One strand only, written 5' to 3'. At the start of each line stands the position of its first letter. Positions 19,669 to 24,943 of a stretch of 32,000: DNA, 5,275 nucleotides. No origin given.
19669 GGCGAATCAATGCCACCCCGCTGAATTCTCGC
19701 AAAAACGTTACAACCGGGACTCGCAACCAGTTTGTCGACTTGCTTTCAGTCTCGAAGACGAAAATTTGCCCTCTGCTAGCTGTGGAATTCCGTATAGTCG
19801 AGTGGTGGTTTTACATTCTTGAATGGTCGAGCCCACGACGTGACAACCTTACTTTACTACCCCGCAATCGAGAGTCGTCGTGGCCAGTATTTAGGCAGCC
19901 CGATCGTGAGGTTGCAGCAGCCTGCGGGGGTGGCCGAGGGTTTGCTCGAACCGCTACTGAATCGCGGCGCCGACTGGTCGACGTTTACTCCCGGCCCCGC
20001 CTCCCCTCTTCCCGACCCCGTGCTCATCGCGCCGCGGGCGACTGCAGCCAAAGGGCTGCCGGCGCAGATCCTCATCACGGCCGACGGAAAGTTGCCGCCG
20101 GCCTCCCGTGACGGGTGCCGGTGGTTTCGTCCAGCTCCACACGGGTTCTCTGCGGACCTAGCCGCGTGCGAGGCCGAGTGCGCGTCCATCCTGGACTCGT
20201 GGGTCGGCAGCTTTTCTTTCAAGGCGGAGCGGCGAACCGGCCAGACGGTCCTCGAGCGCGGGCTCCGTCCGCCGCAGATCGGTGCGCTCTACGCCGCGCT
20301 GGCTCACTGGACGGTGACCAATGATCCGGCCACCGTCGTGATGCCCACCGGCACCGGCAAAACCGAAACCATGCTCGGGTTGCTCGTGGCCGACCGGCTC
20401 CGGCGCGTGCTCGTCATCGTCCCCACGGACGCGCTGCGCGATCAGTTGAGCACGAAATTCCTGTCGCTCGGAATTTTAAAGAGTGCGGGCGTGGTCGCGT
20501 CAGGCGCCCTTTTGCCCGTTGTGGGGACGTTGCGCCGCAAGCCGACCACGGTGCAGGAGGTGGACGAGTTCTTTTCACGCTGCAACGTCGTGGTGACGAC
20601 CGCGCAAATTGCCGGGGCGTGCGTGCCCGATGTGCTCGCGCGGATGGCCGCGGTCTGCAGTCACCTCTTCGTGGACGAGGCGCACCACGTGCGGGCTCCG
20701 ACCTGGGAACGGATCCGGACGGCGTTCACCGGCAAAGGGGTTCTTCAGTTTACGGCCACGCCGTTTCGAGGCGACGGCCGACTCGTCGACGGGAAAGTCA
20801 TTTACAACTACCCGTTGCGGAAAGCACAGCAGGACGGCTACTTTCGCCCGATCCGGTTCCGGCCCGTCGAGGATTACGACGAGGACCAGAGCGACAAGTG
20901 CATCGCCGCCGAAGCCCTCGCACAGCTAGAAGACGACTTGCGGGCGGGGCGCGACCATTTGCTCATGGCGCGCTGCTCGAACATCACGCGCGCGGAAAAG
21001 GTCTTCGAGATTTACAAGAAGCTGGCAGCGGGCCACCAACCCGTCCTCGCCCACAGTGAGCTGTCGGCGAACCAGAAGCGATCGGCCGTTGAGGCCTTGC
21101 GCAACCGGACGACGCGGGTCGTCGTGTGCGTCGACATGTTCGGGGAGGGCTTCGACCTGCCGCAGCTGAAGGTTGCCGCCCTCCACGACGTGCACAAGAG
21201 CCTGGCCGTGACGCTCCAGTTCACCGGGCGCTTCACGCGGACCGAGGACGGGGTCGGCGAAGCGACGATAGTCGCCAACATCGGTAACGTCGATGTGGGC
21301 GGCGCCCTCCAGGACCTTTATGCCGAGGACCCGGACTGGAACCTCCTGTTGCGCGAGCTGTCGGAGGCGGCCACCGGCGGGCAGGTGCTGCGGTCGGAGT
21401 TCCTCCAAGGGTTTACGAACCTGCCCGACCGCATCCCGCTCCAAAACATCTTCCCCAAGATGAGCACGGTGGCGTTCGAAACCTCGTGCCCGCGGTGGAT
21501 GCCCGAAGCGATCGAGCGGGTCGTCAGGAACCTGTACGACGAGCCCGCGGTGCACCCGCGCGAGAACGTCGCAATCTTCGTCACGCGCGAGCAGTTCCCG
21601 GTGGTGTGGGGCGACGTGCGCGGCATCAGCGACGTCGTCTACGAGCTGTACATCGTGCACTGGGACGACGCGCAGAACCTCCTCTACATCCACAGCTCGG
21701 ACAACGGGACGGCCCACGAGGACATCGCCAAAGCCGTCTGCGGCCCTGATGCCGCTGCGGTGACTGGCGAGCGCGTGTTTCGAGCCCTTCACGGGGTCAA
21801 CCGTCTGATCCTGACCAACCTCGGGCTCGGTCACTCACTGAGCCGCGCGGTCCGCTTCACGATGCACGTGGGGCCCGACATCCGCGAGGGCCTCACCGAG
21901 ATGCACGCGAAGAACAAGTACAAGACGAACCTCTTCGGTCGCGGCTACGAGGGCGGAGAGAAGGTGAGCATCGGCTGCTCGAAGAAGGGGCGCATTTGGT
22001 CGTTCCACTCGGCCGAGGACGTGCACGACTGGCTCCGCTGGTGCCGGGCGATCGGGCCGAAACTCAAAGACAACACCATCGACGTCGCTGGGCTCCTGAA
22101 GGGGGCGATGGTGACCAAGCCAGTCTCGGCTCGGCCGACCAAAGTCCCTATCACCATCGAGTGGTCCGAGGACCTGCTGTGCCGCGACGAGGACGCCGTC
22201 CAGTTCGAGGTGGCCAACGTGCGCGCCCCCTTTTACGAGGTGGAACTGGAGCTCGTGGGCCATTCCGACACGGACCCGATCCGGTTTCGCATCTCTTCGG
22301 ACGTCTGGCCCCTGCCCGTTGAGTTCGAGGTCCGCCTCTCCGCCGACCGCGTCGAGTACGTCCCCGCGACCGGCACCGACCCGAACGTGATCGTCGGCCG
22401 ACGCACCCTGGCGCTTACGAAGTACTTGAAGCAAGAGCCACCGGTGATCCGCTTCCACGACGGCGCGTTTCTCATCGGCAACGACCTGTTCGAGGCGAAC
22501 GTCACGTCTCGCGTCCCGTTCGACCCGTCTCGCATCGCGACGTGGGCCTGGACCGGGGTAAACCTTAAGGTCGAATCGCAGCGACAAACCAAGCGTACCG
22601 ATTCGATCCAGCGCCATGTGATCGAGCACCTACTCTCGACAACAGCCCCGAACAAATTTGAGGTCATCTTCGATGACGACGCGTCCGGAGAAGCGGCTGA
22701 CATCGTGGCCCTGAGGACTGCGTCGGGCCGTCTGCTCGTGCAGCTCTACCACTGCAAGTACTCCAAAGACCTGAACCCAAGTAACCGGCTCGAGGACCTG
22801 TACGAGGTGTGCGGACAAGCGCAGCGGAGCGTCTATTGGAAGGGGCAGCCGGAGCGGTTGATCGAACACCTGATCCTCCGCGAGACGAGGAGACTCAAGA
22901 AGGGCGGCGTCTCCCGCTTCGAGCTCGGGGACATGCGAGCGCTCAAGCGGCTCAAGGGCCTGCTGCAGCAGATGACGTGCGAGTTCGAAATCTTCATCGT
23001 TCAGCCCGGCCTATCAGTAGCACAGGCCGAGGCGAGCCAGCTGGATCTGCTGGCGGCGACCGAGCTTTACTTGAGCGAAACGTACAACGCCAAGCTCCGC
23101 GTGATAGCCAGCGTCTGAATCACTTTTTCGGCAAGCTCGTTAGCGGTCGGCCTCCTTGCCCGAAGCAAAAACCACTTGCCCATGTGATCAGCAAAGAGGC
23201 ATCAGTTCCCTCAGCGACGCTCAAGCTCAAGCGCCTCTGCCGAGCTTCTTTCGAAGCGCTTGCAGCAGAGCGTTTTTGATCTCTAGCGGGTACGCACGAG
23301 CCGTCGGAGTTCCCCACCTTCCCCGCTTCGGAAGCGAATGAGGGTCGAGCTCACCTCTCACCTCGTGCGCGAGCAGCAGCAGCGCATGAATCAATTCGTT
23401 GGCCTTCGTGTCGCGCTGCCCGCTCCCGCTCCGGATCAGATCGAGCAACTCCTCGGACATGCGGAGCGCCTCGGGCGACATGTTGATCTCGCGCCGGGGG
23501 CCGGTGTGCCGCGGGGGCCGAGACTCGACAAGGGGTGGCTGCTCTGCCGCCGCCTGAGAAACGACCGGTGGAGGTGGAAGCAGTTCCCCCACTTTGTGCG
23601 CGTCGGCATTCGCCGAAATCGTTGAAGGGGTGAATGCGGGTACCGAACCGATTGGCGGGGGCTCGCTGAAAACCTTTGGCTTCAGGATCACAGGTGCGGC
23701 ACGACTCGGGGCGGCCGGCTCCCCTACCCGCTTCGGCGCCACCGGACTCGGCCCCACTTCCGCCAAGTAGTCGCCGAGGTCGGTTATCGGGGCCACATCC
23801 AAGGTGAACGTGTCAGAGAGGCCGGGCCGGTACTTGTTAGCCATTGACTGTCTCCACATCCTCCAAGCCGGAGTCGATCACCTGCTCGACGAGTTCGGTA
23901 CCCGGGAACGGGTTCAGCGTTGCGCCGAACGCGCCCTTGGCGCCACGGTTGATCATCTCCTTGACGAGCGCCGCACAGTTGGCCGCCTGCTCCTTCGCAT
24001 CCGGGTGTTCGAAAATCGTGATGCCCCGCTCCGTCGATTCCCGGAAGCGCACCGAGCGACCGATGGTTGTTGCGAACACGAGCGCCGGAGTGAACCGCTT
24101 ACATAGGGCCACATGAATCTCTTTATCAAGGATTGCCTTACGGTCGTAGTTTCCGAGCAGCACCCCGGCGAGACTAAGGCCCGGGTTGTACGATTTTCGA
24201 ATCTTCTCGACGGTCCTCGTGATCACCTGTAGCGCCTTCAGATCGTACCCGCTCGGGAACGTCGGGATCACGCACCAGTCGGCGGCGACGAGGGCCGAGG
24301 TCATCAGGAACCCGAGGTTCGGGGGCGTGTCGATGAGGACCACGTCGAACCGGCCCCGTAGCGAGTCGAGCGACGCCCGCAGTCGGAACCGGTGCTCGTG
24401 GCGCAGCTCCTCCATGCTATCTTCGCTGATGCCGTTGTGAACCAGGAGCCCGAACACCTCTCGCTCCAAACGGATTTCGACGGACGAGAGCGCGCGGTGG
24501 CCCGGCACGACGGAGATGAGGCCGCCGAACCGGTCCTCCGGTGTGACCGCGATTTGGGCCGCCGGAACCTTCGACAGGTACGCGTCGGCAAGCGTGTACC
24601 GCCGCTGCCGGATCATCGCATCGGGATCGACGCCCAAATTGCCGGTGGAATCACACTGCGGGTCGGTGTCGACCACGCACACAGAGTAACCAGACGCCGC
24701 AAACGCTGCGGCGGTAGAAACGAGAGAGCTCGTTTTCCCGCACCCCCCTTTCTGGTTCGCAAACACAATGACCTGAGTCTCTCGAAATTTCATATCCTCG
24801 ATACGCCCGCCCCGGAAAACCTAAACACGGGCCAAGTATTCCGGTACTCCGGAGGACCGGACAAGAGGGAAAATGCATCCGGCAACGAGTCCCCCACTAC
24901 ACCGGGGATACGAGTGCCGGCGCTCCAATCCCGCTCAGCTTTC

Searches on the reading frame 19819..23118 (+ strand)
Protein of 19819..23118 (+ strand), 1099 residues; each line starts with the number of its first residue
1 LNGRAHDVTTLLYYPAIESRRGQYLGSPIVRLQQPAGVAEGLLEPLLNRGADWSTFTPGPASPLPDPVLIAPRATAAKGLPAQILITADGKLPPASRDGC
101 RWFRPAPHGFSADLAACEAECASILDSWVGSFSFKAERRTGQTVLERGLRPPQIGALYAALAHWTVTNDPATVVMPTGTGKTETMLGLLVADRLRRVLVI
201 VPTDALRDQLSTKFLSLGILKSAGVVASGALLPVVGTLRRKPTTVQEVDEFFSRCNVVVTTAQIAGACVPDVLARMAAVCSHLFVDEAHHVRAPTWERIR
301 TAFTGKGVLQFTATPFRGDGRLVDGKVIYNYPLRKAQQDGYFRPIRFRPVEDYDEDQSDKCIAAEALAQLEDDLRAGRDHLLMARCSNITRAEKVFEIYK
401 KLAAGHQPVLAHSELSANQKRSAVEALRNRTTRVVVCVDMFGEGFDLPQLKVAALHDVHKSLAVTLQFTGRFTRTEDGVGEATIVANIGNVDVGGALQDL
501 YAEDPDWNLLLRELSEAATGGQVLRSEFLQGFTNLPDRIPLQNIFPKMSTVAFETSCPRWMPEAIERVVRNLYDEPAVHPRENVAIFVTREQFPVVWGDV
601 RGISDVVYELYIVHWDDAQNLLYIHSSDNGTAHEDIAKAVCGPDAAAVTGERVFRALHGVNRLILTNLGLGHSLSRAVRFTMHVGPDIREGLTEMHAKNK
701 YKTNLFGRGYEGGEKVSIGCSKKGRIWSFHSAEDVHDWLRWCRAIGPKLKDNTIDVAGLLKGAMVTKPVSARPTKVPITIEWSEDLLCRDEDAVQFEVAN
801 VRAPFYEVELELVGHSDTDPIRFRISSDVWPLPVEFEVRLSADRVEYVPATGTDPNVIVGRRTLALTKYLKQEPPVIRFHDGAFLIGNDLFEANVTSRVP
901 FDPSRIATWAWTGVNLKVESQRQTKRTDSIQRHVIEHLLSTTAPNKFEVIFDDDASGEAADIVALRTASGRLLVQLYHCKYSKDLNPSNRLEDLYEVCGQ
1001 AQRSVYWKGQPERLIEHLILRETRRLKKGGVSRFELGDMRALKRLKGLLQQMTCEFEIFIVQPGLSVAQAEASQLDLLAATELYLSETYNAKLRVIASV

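Call 26: search_protein_families(library=pfam, proteins=[window:19819-23118:+], max_evalue=0.001)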
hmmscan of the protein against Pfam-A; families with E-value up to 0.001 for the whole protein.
window:19819-23118:+ (1099 aa): 4 families
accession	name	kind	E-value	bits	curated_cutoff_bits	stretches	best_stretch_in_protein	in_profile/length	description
PF04851.21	ResIII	-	1.9e-19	70.6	22.5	1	149-317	4-164/164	Type III restriction enzyme, res subunit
PF00270.35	DEAD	-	1.7e-10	41.3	26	1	167-316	13-161/167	DEAD/DEAH box helicase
PF00271.37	Helicase_C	-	4.9e-10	40.1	23.5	1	378-475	14-109/110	Helicase conserved C-terminal domain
PF18766.7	SWI2_SNF2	-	2e-05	24.8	26.7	1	175-355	25-198/221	SWI2/SNF2 ATPase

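Call 58: search_protein_families(library=padloc, proteins=[window:19819-23118:+], max_evalue=0.001)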
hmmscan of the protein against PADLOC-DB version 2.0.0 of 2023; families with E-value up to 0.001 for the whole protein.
window:19819-23118:+ (1099 aa): 11 families
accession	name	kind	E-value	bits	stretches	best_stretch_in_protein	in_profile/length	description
PDLC02707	PbeA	-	1.9e-11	41.3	1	159-348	259-453/672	PbeA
PDLC03659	mREase_IV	-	2.5e-10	36.9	1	283-490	339-568/945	Type IV methyl-directed restriction enzyme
PDLC02704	PbeA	-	9e-09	32.3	1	159-349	261-459/682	PbeA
PDLC03658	mREase_IV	-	1.6e-07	27.4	1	283-491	339-561/953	Type IV methyl-directed restriction enzyme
PDLC02030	Cas3d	-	5.2e-06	23.2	1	160-272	31-138/620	-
PDLC01146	Cas3d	-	1.2e-05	21.9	1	164-273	35-140/625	Cas3d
PDLC01439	typeIV_DinG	-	2e-05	21.4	0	359-449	390-471/575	CAS-IV-A; associated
PDLC01252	Cas3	-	0.00013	19.5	1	173-487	4-300/324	CAS-I; effector_G3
PDLC02864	DpdF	-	0.00014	18.8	0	169-478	38-329/610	DpdF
PDLC02706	PbeA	-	0.00028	17.6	0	160-316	277-432/722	PbeA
PDLC02861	DpdF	-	0.00037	16.9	0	366-479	226-335/611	DpdF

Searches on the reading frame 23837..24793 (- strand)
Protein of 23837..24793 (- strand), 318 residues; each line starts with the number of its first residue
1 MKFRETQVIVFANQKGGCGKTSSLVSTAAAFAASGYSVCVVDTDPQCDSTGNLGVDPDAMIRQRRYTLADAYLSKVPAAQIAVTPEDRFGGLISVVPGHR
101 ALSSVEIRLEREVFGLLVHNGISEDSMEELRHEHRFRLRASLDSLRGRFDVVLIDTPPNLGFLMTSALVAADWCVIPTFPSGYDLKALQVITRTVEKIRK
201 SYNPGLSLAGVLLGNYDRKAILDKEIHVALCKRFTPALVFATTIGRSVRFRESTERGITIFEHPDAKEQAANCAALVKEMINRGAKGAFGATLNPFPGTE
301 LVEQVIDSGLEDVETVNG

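Call 26: search_protein_families(library=pfam, proteins=[window:23837-24793:-], max_evalue=0.001)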
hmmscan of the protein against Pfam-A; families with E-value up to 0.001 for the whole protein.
window:23837-24793:- (318 aa): 7 families
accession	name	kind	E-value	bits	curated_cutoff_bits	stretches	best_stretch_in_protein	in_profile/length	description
PF13614.12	AAA_31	-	6.8e-32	111.3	27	1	7-207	2-176/177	AAA domain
PF01656.29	CbiA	-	9.4e-16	58.4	25.4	1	9-259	1-124/125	CobQ/CobB/MinD/ParA nucleotide binding domain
PF09140.17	MipZ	-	7.4e-12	45.6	20.7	1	8-78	2-72/262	ATPase MipZ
PF10609.15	ParA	-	9.6e-07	28.9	27.1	1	7-46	4-43/246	NUBPL iron-transfer P-loop NTPase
PF00142.24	Fer4_NifH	-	1.5e-06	28.3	25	0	14-51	7-44/271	4Fe-4S iron sulfur cluster binding proteins, NifH/frxC family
PF02374.21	ArsA_ATPase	-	2.2e-05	24.3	24.3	1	9-45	3-39/305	Anion-transporting ATPase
PF07015.17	VirC1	-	0.00041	20.2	24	0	7-44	2-39/231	VirC1 protein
